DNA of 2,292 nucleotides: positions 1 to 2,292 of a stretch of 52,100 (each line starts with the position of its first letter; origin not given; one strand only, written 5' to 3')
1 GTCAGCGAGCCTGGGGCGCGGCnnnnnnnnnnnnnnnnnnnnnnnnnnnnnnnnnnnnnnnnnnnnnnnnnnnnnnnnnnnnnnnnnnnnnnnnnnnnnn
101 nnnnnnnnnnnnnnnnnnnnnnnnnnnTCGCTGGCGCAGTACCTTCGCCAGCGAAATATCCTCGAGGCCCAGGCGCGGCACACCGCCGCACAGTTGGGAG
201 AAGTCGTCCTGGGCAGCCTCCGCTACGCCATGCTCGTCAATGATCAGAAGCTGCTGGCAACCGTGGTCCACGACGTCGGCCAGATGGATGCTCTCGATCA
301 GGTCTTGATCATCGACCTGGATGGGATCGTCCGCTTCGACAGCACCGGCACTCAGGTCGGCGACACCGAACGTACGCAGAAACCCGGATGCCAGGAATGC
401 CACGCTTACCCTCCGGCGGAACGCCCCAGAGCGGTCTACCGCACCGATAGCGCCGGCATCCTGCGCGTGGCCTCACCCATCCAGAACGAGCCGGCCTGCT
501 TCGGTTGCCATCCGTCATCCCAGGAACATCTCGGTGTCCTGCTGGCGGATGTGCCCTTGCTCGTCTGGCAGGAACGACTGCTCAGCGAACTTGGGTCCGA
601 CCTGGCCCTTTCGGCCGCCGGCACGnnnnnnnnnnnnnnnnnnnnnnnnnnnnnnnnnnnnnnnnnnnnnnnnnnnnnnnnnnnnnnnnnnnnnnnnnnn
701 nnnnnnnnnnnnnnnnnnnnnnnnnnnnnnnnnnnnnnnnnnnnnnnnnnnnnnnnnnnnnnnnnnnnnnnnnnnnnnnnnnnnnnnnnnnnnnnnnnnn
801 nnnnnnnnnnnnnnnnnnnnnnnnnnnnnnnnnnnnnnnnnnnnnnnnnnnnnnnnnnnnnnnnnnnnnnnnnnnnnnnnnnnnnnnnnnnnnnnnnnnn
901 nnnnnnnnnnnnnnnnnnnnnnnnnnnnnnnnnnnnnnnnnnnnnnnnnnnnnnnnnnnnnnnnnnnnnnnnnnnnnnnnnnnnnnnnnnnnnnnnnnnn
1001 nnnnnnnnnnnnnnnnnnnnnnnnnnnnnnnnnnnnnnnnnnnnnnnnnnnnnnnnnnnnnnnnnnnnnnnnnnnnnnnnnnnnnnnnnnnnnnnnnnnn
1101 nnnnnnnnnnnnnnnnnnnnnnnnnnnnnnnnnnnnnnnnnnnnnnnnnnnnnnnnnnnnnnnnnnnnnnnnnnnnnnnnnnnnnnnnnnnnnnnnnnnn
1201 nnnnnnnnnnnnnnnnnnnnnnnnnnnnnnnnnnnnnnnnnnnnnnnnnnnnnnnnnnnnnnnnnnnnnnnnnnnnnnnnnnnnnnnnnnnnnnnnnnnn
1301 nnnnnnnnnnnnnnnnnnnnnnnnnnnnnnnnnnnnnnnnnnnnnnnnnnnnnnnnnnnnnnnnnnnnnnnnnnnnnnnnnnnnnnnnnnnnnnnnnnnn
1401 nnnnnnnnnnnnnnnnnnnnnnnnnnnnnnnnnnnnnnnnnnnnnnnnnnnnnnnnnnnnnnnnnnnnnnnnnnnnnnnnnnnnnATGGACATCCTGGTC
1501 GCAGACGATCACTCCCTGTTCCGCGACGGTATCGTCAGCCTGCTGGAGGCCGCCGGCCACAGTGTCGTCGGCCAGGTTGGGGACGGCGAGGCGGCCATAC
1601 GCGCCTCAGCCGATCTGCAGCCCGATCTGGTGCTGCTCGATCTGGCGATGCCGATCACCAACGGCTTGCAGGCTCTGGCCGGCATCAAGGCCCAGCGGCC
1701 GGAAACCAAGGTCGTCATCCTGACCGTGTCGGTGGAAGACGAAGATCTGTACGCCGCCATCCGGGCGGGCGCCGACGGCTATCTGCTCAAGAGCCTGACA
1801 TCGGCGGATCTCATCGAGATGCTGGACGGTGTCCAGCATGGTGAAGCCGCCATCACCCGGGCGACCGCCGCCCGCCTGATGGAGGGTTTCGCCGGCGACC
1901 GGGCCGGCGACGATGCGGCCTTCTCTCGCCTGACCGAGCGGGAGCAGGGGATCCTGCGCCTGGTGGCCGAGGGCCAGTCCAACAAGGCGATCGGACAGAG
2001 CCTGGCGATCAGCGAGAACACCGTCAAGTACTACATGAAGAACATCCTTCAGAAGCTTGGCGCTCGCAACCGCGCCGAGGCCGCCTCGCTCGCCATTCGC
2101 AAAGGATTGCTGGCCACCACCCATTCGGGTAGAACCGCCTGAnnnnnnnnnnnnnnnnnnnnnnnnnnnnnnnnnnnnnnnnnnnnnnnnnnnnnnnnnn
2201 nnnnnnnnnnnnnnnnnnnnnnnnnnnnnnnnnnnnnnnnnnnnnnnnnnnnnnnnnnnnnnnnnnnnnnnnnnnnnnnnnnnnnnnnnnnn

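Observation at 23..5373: Haem-c-motif sensor kinase, NarL-type regulator and receiver-like protein co-oriented with a decahaem lipoprotein: candidate redox-sensing electron-transfer module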

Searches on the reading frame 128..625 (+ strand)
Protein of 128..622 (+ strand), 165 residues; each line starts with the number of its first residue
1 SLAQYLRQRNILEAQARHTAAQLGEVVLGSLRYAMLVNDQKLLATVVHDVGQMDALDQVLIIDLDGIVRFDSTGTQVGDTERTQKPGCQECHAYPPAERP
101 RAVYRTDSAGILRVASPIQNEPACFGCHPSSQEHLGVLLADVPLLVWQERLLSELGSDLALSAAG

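Call 41: search_protein_representatives(protein=window:128-622:+)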
Query: 165 residues. Proteins with E-value up to 0.001 (for the whole library): 737; up to 1e-10: 192; up to 1e-30: 7. The best 150 are listed.
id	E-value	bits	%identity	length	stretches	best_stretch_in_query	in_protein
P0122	2.8e-45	170.8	50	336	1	2-162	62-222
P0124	1.0e-34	136.5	41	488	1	7-163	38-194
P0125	1.5e-33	132.7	47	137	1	19-150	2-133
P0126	7.5e-32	127.2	44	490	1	4-160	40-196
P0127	2.5e-31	125.5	46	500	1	3-158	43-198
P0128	5.2e-31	124.5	41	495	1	2-165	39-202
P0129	5.2e-31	124.5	39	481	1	3-163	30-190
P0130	1.0e-29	120.3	41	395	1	1-162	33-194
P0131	5.7e-29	117.8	35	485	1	3-160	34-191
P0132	9.3e-29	117.1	39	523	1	4-157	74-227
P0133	1.2e-28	116.8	40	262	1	1-163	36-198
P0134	2.3e-27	112.6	39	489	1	4-163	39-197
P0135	3.7e-27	112.0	37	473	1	6-162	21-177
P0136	9.6e-27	110.6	38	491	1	1-162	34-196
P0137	3.7e-26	108.7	37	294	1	1-157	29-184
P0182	5.5e-18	82.2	36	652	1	3-165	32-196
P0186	5.0e-17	79.0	33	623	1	10-151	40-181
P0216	2.0e-14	70.6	36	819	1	8-152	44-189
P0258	1.4e-12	64.6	27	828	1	7-142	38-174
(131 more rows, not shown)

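Call 45: search_solved_structures(query=A2, max_evalue=10, show_alignments=2)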
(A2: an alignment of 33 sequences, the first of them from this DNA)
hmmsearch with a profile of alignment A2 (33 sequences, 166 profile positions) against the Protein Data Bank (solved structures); distinct sequences matched with E-value up to 10: 45.
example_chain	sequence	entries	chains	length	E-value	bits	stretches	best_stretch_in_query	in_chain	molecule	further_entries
3b42_A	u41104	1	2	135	7.7e-10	41.5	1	19-147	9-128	Methyl-accepting chemotaxis protein, putative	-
3b47_A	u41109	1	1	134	3.3e-09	39.5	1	20-147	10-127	Methyl-accepting chemotaxis protein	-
9l08_A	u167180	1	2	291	2.6e-05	26.8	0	115-137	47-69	Covalently Connected Cytochrome c555 trimer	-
4u64_A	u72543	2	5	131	0.00038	23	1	3-75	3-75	Two component histidine kinase, GGDEF domain protein/EAL domain protein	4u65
3ml1_B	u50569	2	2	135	0.084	15.4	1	79-134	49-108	Diheme cytochrome c napB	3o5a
3zox_A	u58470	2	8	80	0.2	14.2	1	119-151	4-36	CYTOCHROME C-552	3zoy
1a56_A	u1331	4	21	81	0.2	14.1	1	119-151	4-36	FERRICYTOCHROME C-552 | FERROCYTOCHROME C-552 | CYTOCHROME C-552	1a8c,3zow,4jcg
3ouq_A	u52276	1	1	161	0.24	13.9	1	84-134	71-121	Cytochrome c family protein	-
2c1d_A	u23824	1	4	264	0.29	13.7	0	121-137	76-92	SOXA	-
4zn1_B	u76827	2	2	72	0.34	13.4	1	108-141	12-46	Transcription elongation factor Spt4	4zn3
6hjm_A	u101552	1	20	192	0.35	13.4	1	33-81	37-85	MglB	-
1gu6_A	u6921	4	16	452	0.45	13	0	76-104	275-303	CYTOCHROME C552 | Cytochrome c-552 | Cytochrome c nitrite reductase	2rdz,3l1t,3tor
4wjy_A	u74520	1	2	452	0.46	13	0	76-104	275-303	Cytochrome c-552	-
6h5b_B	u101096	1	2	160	0.48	12.9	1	36-81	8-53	MglB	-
2rf7_A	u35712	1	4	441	0.49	12.9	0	76-104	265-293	Cytochrome c-552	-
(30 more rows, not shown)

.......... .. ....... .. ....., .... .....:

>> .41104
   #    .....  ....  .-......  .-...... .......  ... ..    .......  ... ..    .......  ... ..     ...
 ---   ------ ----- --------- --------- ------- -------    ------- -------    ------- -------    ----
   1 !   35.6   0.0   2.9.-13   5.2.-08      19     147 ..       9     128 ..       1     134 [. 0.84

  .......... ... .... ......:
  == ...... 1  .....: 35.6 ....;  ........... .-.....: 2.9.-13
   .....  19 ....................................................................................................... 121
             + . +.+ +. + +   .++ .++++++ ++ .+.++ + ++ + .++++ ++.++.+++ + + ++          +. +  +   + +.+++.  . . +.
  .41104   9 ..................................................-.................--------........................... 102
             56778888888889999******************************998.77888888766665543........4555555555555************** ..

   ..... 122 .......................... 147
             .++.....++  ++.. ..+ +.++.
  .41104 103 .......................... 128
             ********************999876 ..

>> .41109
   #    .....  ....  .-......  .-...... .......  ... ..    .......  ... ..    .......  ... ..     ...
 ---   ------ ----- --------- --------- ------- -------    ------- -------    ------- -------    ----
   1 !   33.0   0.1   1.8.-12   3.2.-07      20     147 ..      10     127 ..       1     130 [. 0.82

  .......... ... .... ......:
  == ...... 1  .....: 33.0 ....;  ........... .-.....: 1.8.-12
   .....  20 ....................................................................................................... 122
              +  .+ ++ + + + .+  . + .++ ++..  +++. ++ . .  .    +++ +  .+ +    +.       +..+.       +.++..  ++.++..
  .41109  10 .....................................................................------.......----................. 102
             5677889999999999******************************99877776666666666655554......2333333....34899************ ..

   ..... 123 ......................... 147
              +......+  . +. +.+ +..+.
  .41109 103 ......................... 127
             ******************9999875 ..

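Call 46: search_protein_families(library=pfam, alignment_id=A2, max_evalue=1)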
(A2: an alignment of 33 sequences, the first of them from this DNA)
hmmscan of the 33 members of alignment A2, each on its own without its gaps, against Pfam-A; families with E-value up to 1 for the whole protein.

A. member 1, seq(165 aa): 6 families
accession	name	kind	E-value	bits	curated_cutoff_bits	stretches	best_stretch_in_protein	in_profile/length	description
PF21563.3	Mcp40H-20_sensor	-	0.00039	21.1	27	1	69-138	38-106/112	Methyl-accepting chemotaxis sensory transducer, class 40H, sensor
PF09699.15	Paired_CXXCH_1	-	0.018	15.2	20.6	0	83-92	28-37/41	Doubled CXXCH motif (Paired_CXXCH_1)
PF11845.13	Tll0287-like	-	0.019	15.9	24.1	1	110-131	90-112/144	Tll0287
PF17203.10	sCache_3_2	-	0.021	15.3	28.4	1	8-104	3-95/140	Single cache domain 3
PF14522.11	Cytochrome_C7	-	0.06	13.6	24.8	1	83-130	12-51/67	Cytochrome c7 and related cytochrome c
PF16330.10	MukB_hinge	-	0.14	12.3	27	1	24-64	59-97/167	MukB hinge domain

B. families by the number of members that match (of 33 scanned): 51 families (the first 25 are shown)
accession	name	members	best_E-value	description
PF21563.3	Mcp40H-20_sensor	33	8.7e-09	Methyl-accepting chemotaxis sensory transducer, class 40H, sensor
PF14522.11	Cytochrome_C7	33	0.00013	Cytochrome c7 and related cytochrome c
PF11845.13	Tll0287-like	29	9.5e-08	Tll0287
PF09699.15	Paired_CXXCH_1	29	0.00021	Doubled CXXCH motif (Paired_CXXCH_1)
PF22113.1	Mtrc-MtrF_II-IV_dom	27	4.2e-05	Outer membrane cytochrome MtrC/MtrF-like, domains II/IV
PF14537.11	Cytochrom_c3_2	23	0.0026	Cytochrome c3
PF13442.11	Cytochrome_CBB3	17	0.0034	Cytochrome C oxidase, cbb3-type, subunit III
PF17203.10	sCache_3_2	10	1.3e-07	Single cache domain 3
PF03264.19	Cytochrom_NNT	9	0.022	NapC/NirT cytochrome c family, N-terminal region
PF02743.24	dCache_1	7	8.5e-07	Cache domain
PF23846.1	Cache_WalK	7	0.0001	WalK sensor protein kinase Chache domain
PF13435.11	Cytochrome_C554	7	0.0043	Cytochrome c554 and c-prime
PF07627.16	PSCyt3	6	0.0046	Protein of unknown function (DUF1588)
PF07635.16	PSCyt1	6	0.042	Planctomycete cytochrome C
PF17152.10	CHASE8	5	2.5e-05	Periplasmic sensor domain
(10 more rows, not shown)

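Call 60: find_related_loci(query=A5, collection=metagenome_contigs, flank=7000)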
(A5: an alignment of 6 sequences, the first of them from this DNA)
Query A5 (153 aa) in metagenome_contigs; peptide patterns used: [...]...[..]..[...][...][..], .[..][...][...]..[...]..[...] (x = any residue, [..] = any of these).
600 stretches matched a pattern (row limit reached: there are more); 44 encode a relative of the query (tblastn E <= 1e-3); 44 distinct loci.
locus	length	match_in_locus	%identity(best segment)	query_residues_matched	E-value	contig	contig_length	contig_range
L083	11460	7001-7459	77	1-153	1e-82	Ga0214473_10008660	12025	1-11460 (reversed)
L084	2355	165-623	66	1-153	1e-72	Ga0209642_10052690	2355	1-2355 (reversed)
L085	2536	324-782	66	1-153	3e-70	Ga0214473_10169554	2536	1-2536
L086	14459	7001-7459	52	1-153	2e-52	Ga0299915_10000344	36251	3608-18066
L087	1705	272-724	54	1-150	8e-53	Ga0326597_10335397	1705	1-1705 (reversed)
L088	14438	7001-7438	54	6-151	6e-51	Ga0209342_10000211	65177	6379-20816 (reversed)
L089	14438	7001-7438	54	6-151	6e-51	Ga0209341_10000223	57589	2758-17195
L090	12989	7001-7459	48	1-153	4e-48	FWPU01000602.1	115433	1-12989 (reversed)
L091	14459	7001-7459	46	1-153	7e-47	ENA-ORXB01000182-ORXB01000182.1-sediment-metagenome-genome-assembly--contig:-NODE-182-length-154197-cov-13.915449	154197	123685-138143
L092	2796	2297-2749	49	3-153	1e-44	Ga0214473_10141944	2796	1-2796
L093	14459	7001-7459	48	1-153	4e-44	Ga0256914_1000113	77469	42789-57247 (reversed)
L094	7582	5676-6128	48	3-153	1e-43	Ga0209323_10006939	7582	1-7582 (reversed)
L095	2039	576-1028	48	3-153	2e-42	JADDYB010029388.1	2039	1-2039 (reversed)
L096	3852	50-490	44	1-146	3e-40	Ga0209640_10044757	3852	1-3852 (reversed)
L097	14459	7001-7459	46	1-153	4e-38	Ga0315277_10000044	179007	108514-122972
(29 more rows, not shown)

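Call 83: list_cluster_members(proteins=[P0124, P0126, P0127, P0128, P0129, P0135, P0182, P0186, P0216, P0258])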
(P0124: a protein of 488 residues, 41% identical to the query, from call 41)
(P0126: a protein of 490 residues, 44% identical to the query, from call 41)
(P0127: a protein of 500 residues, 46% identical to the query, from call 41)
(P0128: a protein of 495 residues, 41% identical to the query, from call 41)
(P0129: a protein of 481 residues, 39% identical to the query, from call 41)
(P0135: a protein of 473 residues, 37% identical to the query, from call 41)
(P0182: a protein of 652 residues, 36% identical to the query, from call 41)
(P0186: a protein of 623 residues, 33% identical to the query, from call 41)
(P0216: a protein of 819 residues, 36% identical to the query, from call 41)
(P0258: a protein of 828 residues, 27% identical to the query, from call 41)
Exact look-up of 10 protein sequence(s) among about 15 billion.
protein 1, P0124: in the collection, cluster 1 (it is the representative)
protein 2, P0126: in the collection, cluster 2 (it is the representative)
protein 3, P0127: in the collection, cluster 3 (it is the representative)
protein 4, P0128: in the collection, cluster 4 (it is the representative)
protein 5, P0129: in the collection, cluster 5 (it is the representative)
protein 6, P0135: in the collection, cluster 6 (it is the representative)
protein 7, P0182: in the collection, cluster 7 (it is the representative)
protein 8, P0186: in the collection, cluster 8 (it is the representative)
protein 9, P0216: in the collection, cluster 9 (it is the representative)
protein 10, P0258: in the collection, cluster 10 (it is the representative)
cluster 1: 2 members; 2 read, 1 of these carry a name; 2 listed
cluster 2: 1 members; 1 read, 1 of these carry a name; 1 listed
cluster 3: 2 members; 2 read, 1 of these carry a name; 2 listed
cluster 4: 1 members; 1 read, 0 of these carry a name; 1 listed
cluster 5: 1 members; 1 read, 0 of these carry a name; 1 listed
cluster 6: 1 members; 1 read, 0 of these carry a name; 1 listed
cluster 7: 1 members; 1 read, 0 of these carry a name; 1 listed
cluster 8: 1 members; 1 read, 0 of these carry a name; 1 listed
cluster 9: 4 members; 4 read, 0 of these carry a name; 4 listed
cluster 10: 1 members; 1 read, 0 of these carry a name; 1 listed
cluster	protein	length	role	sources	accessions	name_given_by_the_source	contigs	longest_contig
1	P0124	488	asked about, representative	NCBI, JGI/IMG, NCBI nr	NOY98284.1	MAG: HAMP domain-containing protein [Chloroflexi bacterium] | HAMP domain-containing protein [Chloroflexota bacterium]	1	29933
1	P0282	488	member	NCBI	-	-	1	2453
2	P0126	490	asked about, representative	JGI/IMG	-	signal transduction histidine kinase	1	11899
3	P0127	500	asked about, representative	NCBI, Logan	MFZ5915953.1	MAG: ATP-binding protein [Chloroflexota bacterium]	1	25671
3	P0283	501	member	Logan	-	-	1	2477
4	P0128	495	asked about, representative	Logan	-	-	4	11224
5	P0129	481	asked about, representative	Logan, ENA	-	-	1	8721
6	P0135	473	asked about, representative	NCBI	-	-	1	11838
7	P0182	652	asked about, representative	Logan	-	-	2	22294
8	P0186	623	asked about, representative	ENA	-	-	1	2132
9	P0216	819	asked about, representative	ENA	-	-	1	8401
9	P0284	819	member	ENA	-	-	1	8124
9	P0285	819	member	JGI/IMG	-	-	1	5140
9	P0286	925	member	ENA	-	-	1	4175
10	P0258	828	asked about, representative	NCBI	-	-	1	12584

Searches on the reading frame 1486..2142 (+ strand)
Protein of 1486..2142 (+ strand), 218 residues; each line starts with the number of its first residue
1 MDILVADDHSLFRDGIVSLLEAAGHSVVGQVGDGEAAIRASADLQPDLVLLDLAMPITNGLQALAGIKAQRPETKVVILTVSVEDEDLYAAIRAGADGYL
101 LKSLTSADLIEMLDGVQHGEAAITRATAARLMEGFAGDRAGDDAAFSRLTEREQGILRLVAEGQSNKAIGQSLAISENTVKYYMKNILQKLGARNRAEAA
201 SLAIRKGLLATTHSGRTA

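Call 3: search_protein_families(library=pfam, proteins=[window:1486-2142:+], max_evalue=0.01)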
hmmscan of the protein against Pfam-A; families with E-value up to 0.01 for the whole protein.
window:1486-2142:+ (218 aa): 5 families
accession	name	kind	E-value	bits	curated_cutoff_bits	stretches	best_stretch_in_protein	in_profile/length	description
PF00072.30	Response_reg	-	6e-26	91.2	30.2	1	3-113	1-110/111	Response regulator receiver domain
PF00196.25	GerE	-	1.5e-21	76.2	23.5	1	148-203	2-57/57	Bacterial regulatory proteins, luxR family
PF08281.18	Sigma70_r4_2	-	3.9e-06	26.9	25.7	1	144-191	6-54/54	Sigma-70, region 4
PF04545.22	Sigma70_r4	-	1.8e-05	24.6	24.1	1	145-191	1-48/50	Sigma-70, region 4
PF13384.12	HTH_23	-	0.001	19.2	24.6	1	153-181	8-35/50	Homeodomain-like domain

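Call 4: search_protein_families(library=ncbifam, proteins=[window:1486-2142:+], max_evalue=0.01)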
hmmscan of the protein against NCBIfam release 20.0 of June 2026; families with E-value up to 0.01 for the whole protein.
window:1486-2142:+ (218 aa): 111 families (the best 25 are shown)
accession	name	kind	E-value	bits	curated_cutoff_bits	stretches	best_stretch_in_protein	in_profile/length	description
NF007935.0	PRK10651.1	equivalog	1e-52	178.5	250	1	2-203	8-210/216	two-component system response regulator NarL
NF047785.1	respo_reg_MadR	equivalog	2.7e-43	147.8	300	1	2-209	2-209/209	MadR family response regulator transcription factor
NF007708.0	PRK10403.1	equivalog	3.7e-40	137.7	343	1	2-203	8-208/215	nitrate/nitrite response regulator protein NarP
NF052445.1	RespRegMctR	equivalog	7.6e-40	136.5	300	1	2-208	3-204/205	two-component system response regulator MctR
NF011896.0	PRK15369.1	equivalog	8.6e-36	123.5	242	1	2-208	5-209/211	two component system response regulator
NF007018.1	PRK09483.1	equivalog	3.1e-35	121.8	280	1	2-212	3-212/217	UvrY/SirA/GacA family response regulator transcription factor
NF041830.1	RR_TF_ErdR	exception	2e-22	80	390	1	2-202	3-204/213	response regulator transcription factor ErdR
NF041367.1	CheY_Halo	equivalog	2.3e-21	76.3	200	1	3-115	1-112/114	chemotaxis protein CheY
NF007419.0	PRK09958.1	equivalog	6.2e-21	74.9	251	1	1-205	1-200/204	acid-sensing system DNA-binding response regulator EvgA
NF006900.1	PRK09390.1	equivalog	4.7e-19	68.7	255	1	3-207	7-201/203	response regulator FixJ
NF007403.0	PRK09935.1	equivalog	5.4e-19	68.6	271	1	3-201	6-202/210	fimbria biosynthesis transcriptional regulator FimZ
NF008098.0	PRK10840.1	equivalog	8.1e-18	64.7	235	1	1-196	4-198/216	response regulator transcription factor RcsB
NF007505.1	PRK10100.1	equivalog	5.8e-17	62.1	250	1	45-203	41-199/204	biofilm master transcriptional regulator CsgD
NF007685.0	PRK10360.1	equivalog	1.1e-15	57.9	258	1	3-200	4-189/196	response regulator transcription factor UhpA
NF040749.1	tetrathio_RR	equivalog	3.4e-15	56.3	290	1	5-199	4-184/191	tetrathionate respiration response regulator TtrR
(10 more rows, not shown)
